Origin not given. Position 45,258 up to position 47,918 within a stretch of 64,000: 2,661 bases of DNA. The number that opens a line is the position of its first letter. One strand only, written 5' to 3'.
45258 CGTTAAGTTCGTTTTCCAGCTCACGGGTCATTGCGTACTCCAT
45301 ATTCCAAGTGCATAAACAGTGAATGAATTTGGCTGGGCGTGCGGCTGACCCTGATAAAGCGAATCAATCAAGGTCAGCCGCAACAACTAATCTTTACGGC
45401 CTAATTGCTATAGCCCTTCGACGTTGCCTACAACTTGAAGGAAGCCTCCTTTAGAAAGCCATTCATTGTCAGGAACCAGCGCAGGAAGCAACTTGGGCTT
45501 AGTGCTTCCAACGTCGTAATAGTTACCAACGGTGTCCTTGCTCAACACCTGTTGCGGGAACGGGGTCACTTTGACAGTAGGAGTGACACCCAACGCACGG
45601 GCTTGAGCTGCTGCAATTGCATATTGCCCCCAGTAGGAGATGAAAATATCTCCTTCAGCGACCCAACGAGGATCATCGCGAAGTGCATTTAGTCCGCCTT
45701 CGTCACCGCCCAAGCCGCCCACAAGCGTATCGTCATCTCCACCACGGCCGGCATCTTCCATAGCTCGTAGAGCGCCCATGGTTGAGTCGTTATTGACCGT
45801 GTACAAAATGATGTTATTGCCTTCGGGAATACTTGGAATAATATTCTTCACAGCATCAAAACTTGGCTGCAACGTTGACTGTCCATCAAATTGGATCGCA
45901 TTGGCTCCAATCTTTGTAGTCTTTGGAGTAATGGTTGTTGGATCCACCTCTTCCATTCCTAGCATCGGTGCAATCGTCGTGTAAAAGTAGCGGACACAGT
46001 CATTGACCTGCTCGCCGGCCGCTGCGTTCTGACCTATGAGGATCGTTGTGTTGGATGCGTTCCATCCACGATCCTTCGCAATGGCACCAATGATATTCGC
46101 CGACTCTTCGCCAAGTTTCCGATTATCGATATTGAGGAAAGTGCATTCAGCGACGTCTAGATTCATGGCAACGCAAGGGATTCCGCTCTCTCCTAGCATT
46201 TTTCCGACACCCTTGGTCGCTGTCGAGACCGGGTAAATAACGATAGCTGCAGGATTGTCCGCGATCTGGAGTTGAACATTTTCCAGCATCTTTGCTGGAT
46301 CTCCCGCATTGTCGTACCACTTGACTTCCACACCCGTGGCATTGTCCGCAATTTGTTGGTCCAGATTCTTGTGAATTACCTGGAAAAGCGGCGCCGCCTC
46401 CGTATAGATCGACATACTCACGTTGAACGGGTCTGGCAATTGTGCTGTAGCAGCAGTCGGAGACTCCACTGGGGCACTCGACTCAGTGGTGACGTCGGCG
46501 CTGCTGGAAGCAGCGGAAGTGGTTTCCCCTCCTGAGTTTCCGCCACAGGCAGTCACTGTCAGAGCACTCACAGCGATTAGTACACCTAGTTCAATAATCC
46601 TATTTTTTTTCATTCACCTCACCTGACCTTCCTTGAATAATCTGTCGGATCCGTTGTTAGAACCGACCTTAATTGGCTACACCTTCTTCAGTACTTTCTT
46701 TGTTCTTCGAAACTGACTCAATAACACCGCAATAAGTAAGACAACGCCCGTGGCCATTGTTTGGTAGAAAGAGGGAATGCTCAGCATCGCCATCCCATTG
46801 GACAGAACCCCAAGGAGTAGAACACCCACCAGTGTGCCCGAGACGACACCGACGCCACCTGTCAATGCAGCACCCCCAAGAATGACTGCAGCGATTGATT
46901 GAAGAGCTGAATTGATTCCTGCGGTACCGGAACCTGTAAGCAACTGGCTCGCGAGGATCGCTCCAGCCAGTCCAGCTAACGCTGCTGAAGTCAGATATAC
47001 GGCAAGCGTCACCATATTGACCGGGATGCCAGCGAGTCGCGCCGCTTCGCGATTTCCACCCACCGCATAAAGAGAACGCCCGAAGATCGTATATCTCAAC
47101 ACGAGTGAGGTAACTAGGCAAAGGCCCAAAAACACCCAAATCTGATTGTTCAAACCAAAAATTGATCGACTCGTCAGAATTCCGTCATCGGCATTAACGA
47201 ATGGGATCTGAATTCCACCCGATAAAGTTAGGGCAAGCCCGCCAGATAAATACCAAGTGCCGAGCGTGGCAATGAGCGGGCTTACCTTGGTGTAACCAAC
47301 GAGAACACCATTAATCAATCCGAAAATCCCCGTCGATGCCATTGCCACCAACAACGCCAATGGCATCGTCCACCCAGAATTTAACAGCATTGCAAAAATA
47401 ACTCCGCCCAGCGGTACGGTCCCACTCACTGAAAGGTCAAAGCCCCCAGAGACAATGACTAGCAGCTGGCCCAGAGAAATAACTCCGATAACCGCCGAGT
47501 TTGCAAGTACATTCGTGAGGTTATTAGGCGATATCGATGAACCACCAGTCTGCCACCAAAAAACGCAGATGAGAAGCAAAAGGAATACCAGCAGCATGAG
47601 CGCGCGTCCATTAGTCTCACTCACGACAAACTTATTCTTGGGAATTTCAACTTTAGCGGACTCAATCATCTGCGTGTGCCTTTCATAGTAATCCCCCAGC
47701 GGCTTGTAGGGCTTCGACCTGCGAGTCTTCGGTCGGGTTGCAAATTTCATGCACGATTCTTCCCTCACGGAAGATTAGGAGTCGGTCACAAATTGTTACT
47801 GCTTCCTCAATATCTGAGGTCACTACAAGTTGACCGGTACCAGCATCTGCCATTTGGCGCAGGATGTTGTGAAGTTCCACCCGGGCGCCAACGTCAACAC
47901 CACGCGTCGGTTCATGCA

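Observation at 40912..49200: Candidate new pathway: sugar-type ABC importer fused to beta-lactamase-fold hydrolase, D-aminoacylase, GNAT and NSAR-type racemase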

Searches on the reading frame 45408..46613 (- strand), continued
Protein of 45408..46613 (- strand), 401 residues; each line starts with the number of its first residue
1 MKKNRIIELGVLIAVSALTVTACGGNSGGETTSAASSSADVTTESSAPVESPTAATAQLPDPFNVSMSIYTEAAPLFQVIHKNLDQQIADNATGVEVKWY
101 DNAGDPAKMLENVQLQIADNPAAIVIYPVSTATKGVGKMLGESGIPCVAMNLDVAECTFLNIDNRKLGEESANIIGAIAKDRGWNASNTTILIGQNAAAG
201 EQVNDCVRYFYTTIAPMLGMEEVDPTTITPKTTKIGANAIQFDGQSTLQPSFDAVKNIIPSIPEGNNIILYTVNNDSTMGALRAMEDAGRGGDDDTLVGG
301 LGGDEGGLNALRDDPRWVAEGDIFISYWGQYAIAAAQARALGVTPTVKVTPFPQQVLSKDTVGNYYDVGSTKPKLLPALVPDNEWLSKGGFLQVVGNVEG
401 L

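Call 79: fold_search(model_id=the predicted structure, library=pdb)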
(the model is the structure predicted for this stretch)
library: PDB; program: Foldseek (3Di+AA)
matches with E <= 10: 1402; with E <= 0.001: 436
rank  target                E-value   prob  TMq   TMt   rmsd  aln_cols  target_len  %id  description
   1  2fn9_A                1.8e-16  1.00  0.62  0.87   2.7       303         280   18  Thermotoga maritima Ribose Binding Protein Unliganded Form (released 2007-01-16)
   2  7e7m_B                3.4e-16  1.00  0.53  0.72   4.4       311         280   18  Crystal Structure Analysis of the Streptococcus agalactiae Ribose Binding Protein RbsB (released 2022-03-02)
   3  1ba2_A                5.8e-16  1.00  0.50  0.70   4.9       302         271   18  D67R MUTANT OF D-RIBOSE-BINDING PROTEIN FROM ESCHERICHIA COLI (released 1998-07-15)
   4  2ioy_A                6.5e-16  1.00  0.54  0.75   4.2       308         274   19  Crystal structure of Thermoanaerobacter tengcongensis ribose binding protein (released 2007-03-20)
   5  9a5f_A                8.7e-16  1.00  0.57  0.73   4.1       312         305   18  Integrative model of RBSB-YXKC by crosslinking MS and deep learning (released 2024-09-18)
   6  6hb0_B                1.2e-15  1.00  0.56  0.74   3.8       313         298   16  Crystal structure of MSMEG_1712 from Mycobacterium smegmatis (released 2019-05-01)
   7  2vk2                  1.7e-15  1.00  0.56  0.73   4.2       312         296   19  Crystal structure of a galactofuranose binding protein (released 2009-05-19)
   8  7e7m_A                1.8e-15  1.00  0.54  0.73   4.3       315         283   19  Crystal Structure Analysis of the Streptococcus agalactiae Ribose Binding Protein RbsB (released 2022-03-02)
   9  7e7m_C                2.0e-15  1.00  0.55  0.74   4.1       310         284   20  Crystal Structure Analysis of the Streptococcus agalactiae Ribose Binding Protein RbsB (released 2022-03-02)
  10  6hbd_A                3.8e-15  1.00  0.55  0.69   6.0       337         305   15  Crystal structure of MSMEG_1712 from Mycobacterium smegmatis in complex with Beta-D-Galactofuranose (released 2019-05-01)
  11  2ipl                  4.8e-15  1.00  0.56  0.71   4.9       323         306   16  Crystal structure of a disulfide mutant glucose binding protein (released 2007-03-20)
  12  4rs3                  6.0e-15  1.00  0.55  0.68   4.0       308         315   18  Crystal structure of carbohydrate transporter A0QYB3 from Mycobacterium smegmatis str. MC2 155, target EFI-510969, in co (released 2014-11-19)
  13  2hph                  6.4e-15  1.00  0.54  0.68   5.2       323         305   16  High resolution structure of E. coli glucose/galactose binding protein bound with glucose (released 2007-03-20)
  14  2gx6                  6.8e-15  1.00  0.54  0.76   4.0       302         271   18  Rational stabilization of E. coli ribose binding protein (released 2007-03-20)
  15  7e7m_D                7.2e-15  1.00  0.53  0.73   4.2       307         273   20  Crystal Structure Analysis of the Streptococcus agalactiae Ribose Binding Protein RbsB (released 2022-03-02)
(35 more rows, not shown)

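Call 80: search_protein_families(library=ncbifam, max_evalue=0.00001, proteins=[L092:598-1605:+, L092:2267-3553:+, L089:724-2094:+, L089:9126-9968:+, L089:9987-11057:+, L089:6726-8327:+, L086:10282-11499:+, L086:12219-12935:+])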
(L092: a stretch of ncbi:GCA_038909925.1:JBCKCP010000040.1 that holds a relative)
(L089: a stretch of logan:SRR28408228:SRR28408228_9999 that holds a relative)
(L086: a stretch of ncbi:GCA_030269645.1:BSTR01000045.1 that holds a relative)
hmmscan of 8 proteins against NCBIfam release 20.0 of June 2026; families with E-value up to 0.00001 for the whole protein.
L092:598-1605:+ (335 aa): 10 families
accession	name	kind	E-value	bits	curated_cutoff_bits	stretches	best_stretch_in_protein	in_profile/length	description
TIGR03381.1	agmatine_aguB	equivalog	9.6e-33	113.7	410.25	1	42-320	11-277/279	N-carbamoylputrescine amidase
NF040852.1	nitrile_Arch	equivalog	6e-31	107.5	500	1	51-319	21-260/262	nitrilase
NF033621.1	de_GSH_amidase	exception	9.7e-21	74.3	355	1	42-299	10-239/260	deaminated glutathione amidase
NF009803.0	PRK13287.1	equivalog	1.8e-16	59.9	406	1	42-301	29-263/333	formamidase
NF010588.0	PRK13981.1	equivalog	2.4e-16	59.3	479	1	27-296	3-245/546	NAD+ synthase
TIGR00546.1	lnt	equivalog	8.9e-13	48.2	132.9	1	42-234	177-365/395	apolipoprotein N-acyltransferase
TIGR04048.1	nitrile_sll0784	equivalog_domain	1.1e-10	41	502.6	1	30-324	4-296/301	Nit6803 family nitrilase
NF043013.1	DeGluthAmidYersProt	equivalog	3.2e-10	39.6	500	1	96-287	60-242/278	deaminated glutathione amidase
NF009802.0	PRK13286.1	equivalog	1.6e-08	33.9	427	1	125-296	111-259/345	aliphatic amidase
NF002730.0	PRK02628.1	equivalog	2.7e-06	25.8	473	1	49-311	31-292/677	NAD(+) synthase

L092:2267-3553:+ (428 aa): 1 family
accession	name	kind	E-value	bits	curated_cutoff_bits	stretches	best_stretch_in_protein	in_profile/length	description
NF045642.2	HdxyAspAldBhcC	equivalog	8.9e-22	77.7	690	1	43-405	24-362/387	3-hydroxy-D-aspartate aldolase BhcC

L089:724-2094:+ (456 aa): 0 families

L089:9126-9968:+ (280 aa): 18 families
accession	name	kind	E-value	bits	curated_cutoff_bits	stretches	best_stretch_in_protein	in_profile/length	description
TIGR01121.1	D_amino_aminoT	equivalog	6.4e-63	212.5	277.45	1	7-267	4-269/276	D-amino-acid transaminase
NF005209.0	PRK06680.1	subfamily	2.3e-58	197.4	320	1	1-257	1-265/286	D-amino-acid transaminase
NF009066.0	PRK12400.1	equivalog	1.2e-39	136.5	538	1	18-250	22-258/290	D-amino-acid transaminase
NF006185.0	PRK08320.1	subfamily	3.7e-31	108.4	363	1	3-258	3-267/292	branched-chain amino acid aminotransferase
TIGR01122.1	ilvE_I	equivalog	5.6e-24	84.8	245.55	1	6-240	1-250/298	branched-chain-amino-acid transaminase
TIGR03461.1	pabC_Proteo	equivalog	7e-22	77.9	176.85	1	18-239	9-235/262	aminodeoxychorismate lyase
NF005146.0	PRK06606.1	equivalog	9e-22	77.4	279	2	146-267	163-286/307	branched-chain amino acid transaminase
NF005800.0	PRK07650.1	equivalog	1.9e-20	73.3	308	1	6-266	4-269/290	aminodeoxychorismate lyase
NF009126.0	PRK12479.1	equivalog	2.9e-20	72.6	518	1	5-245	6-255/299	branched-chain-amino-acid transaminase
NF004761.0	PRK06092.1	equivalog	2.1e-19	69.8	260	1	142-239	139-237/268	aminodeoxychorismate lyase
NF009896.0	PRK13356.1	equivalog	1.2e-18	67.2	262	1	4-238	9-250/287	branched-chain amino acid aminotransferase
NF005726.0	PRK07544.1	equivalog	2.5e-16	59.6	396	2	155-239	172-256/295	branched-chain amino acid aminotransferase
NF005888.0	PRK07849.1-3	equivalog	3.1e-15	55.9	273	2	10-69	20-79/298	aminodeoxychorismate lyase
NF005886.0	PRK07849.1-1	equivalog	1.3e-13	50.9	253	1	141-257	158-275/291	aminodeoxychorismate lyase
NF009897.0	PRK13357.1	equivalog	3.3e-08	32.7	307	1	146-232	202-291/358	branched-chain amino acid aminotransferase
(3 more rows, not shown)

L089:9987-11057:+ (356 aa): 0 families

L089:6726-8327:+ (533 aa): 47 families (the best 25 are shown)
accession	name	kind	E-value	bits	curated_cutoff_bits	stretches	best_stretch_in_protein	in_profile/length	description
NF006560.0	PRK09061.1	subfamily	1.9e-53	181.5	340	3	424-530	400-512/517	amidohydrolase family protein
NF004839.0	PRK06189.1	equivalog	4e-17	62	631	2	1-76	2-73/451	allantoinase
NF006689.0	PRK09237.1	equivalog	4e-17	61.9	371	1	1-96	2-101/383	amidohydrolase/deacetylase family metallohydrolase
NF009941.0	PRK13404.1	subfamily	3.7e-16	58.8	647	1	2-70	4-71/478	dihydropyrimidinase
TIGR01178.1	ade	equivalog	1.2e-14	53.8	472.5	1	3-62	1-59/552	adenine deaminase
NF005751.0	PRK07575.1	equivalog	6.7e-14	51.2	529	1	447-527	342-432/440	dihydroorotase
TIGR03178.1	allantoinase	equivalog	1.6e-13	50.3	357.85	0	447-530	347-440/441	allantoinase AllB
NF006688.0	PRK09236.1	equivalog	3e-13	49.4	535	1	444-527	345-438/444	dihydroorotase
NF006559.0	PRK09060.1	equivalog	3.4e-13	48.7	482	1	2-61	5-64/444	dihydroorotase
TIGR02033.1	D-hydantoinase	equivalog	4.7e-13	48.9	393.25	1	4-65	1-63/454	dihydropyrimidinase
TIGR02318.1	phosphono_phnM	equivalog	1.7e-12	46.9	390.55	0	18-60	12-55/376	phosphonate metabolism protein PhnM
NF002668.0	PRK02382.1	equivalog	4.6e-12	45.4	452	0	445-489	332-376/436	dihydroorotase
NF009060.0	PRK12394.1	equivalog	1.1e-11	44.1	442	1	2-96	3-100/381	metallo-dependent hydrolase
TIGR00857.1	pyrC_multi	subfamily_domain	2.1e-11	43.5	279.05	1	444-501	328-382/412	dihydroorotase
NF005960.0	PRK08044.1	equivalog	8.2e-11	41.3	688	1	2-62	3-62/453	allantoinase AllB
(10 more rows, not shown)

L086:10282-11499:+ (405 aa): 8 families
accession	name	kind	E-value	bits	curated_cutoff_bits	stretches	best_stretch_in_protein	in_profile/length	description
TIGR01891.1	amidohydrolases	subfamily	2.2e-52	178.4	153.75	1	28-358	2-361/366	amidohydrolase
NF040868.1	carboxypep_CpsA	equivalog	1.4e-20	73.4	500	1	33-341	21-352/391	carboxypeptidase CpsA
NF004788.0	PRK06133.1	subfamily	4.3e-12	45.7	349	1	128-328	170-368/417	glutamate carboxypeptidase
NF038260.1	ectoine_DoeB_2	equivalog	2.8e-10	39.6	550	1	34-308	15-307/378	N(2)-acetyl-L-2,4-diaminobutanoate deacetylase DoeB2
NF005602.0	PRK07338.1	equivalog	1.5e-09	37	357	1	122-302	152-331/409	hydrolase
NF003474.0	PRK05111.1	equivalog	1.4e-06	27.5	460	1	121-294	130-308/383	acetylornithine deacetylase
TIGR01910.1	DapE-ArgE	subfamily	6.4e-06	25.6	217.6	1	107-308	111-318/373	ArgE/DapE family deacylase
TIGR01892.1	AcOrn-deacetyl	equivalog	7.4e-06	25.2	297.7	0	120-289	116-293/365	acetylornithine deacetylase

L086:12219-12935:+ (238 aa): 0 families

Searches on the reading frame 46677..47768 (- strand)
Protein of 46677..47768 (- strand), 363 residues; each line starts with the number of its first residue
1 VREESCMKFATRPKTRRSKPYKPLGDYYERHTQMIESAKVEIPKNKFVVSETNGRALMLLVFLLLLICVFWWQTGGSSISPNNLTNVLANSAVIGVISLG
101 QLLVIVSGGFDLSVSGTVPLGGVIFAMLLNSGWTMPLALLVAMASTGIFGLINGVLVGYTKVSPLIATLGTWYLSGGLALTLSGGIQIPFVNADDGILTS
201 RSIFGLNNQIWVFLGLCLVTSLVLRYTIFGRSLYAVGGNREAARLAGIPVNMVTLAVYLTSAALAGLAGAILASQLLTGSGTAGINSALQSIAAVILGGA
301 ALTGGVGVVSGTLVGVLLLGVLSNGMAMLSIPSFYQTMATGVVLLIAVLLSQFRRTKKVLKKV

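Call 4: search_protein_families(library=pfam, proteins=[window:46677-47768:-])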
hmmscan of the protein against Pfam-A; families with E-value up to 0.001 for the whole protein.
window:46677-47768:- (363 aa): 1 family
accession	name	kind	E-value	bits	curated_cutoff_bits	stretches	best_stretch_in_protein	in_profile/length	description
PF02653.21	BPD_transp_2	-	2.1e-34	119.3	26.8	1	84-347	2-268/269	Branched-chain amino acid transport system / permease component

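Call 5: search_protein_families(library=ncbifam, proteins=[window:46677-47768:-])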
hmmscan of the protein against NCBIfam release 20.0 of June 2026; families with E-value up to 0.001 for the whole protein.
window:46677-47768:- (363 aa): 12 families
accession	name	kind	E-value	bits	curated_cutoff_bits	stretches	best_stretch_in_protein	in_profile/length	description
NF008441.0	PRK11285.1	equivalog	2.2e-60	204.5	378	1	33-358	7-330/333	L-arabinose ABC transporter permease AraH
NF040906.3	GguB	equivalog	8.3e-52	176.6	450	2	205-351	223-369/375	multiple monosaccharide ABC transporter permease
NF007067.0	PRK09512.1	equivalog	4.9e-48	163.9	398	1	60-352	23-318/321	ribose ABC transporter permease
NF007252.0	PRK09699.1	equivalog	1.5e-41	142.8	396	1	60-352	29-322/326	D-allose ABC transporter permease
NF008630.0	PRK11618.1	equivalog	2.2e-40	138.9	363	1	61-353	11-311/331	galactofuranose ABC transporter, permease protein YjfF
NF011961.0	PRK15432.1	equivalog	9.8e-36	123.7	388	1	52-351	9-303/344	autoinducer 2 ABC transporter permease LsrC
NF007014.0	PRK09478.1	equivalog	1.1e-35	123.6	386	1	56-358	17-335/336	galactose/methyl galactoside ABC transporter permease MglC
NF011612.1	PRK15038.1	equivalog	8.1e-35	120.5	500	1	59-352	8-306/322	autoinducer 2 ABC transporter permease LsrD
NF041862.1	YtfT_transport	equivalog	2.2e-27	96.1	535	1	84-361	56-333/339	galactofuranose ABC transporter, ATP-binding protein YtfT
TIGR03408.1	urea_trans_UrtC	equivalog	1.2e-05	25.2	296.2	1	212-350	174-306/313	urea ABC transporter permease subunit UrtC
NF008011.0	PRK10740.1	equivalog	2.4e-05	24.1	379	1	200-350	150-293/308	high-affinity branched-chain amino acid ABC transporter permease LivH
TIGR03409.1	urea_trans_UrtB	equivalog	9.7e-05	22.2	250.3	1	132-354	60-281/291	urea ABC transporter permease subunit UrtB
